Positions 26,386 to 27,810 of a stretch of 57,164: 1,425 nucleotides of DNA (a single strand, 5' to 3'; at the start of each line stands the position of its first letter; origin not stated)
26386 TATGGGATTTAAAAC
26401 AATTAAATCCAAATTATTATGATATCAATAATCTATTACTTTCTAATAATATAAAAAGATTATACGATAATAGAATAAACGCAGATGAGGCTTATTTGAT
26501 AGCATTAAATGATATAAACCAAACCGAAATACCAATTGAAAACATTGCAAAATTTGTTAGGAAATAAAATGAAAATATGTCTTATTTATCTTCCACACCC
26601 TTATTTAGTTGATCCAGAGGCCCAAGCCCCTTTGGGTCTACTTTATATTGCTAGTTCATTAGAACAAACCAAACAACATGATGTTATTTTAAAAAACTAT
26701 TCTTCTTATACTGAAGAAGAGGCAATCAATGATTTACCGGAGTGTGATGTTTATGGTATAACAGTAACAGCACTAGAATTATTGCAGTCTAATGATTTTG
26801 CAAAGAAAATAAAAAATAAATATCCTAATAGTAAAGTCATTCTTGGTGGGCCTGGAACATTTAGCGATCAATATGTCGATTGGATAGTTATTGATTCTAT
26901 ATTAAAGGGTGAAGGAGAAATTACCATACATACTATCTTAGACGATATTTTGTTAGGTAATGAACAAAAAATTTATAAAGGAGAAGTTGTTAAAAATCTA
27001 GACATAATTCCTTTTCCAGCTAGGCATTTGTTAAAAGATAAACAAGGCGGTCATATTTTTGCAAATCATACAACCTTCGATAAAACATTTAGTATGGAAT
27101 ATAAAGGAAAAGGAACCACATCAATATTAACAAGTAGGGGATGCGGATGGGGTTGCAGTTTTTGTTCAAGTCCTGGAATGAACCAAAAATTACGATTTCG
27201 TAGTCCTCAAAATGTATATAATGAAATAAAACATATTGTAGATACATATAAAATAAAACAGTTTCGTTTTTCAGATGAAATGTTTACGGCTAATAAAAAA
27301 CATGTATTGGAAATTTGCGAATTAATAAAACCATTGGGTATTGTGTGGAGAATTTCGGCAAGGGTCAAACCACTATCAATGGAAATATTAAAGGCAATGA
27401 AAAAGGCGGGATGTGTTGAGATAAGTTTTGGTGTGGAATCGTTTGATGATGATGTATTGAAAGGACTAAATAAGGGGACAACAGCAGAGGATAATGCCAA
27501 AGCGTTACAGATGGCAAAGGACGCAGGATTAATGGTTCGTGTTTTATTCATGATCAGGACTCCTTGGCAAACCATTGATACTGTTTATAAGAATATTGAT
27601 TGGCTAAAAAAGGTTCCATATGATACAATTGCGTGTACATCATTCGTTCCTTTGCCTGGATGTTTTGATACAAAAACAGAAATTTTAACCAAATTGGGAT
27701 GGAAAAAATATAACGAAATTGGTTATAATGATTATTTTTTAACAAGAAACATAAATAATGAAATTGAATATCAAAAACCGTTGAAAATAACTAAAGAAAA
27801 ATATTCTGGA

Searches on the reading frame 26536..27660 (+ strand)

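Call 59: search_protein_families(library=pfam, proteins=[window:26536-27660:+], max_evalue=0.001)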
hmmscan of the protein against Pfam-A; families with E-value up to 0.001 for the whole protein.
window:26536-27660:+ (375 aa): 2 families
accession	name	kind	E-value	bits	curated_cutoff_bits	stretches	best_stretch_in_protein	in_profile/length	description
PF04055.27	Radical_SAM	-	2.3e-22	80.4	29.5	1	198-352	2-161/166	Radical SAM superfamily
PF02310.24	B12-binding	-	2.9e-08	34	32.1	1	32-132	14-118/121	B12 binding domain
